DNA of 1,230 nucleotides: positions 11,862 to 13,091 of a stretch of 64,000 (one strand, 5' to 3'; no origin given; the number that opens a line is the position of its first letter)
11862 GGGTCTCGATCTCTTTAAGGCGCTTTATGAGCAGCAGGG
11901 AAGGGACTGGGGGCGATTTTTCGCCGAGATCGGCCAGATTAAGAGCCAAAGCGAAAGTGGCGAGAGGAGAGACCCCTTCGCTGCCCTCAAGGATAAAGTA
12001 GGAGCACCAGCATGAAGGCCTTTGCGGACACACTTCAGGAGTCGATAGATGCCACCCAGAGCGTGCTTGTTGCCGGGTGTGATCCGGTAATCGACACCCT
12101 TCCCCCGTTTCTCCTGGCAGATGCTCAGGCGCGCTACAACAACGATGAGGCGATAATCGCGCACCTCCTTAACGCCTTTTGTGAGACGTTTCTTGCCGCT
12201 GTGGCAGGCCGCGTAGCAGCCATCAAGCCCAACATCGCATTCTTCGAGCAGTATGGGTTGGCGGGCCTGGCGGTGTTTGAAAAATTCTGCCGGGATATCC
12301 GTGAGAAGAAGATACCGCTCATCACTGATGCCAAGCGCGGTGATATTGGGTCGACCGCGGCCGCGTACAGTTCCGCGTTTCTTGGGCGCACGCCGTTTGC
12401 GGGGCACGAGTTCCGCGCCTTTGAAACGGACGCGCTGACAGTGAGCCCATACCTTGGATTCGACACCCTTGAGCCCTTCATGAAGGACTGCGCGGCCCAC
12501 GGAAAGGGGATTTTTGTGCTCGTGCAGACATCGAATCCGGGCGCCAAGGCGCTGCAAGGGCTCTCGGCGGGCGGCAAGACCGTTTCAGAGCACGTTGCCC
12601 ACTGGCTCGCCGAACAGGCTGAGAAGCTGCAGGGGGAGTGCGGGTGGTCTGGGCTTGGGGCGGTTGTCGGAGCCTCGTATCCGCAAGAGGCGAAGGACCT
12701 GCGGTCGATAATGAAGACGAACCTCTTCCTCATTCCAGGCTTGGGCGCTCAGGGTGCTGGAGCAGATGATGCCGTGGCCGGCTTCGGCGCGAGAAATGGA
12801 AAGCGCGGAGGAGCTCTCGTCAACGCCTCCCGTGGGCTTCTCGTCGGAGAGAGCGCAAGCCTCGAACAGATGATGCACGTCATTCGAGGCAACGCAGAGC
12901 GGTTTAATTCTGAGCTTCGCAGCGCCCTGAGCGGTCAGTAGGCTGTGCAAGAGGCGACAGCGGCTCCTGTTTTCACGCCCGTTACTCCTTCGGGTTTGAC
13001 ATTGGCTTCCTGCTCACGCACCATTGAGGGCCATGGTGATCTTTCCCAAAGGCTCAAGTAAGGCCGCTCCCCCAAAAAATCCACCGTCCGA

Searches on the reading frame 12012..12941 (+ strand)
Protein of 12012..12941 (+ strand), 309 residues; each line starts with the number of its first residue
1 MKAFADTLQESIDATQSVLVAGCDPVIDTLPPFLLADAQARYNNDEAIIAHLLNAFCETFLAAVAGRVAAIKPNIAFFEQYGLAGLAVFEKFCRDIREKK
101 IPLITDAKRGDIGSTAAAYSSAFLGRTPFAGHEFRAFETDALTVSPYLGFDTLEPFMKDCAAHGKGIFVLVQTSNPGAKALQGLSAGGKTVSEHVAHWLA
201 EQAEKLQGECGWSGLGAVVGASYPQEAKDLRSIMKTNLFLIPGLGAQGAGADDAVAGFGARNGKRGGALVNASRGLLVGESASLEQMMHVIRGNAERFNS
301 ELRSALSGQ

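Call 11: search_protein_families(library=pfam, proteins=[window:12012-12941:+])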
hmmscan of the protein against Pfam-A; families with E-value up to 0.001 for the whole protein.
window:12012-12941:+ (309 aa): 1 family
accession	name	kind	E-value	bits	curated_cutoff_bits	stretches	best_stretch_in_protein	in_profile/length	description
PF00215.30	OMPdecase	-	4e-28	99.3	27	1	60-277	18-209/221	Orotidine 5'-phosphate decarboxylase / HUMPS family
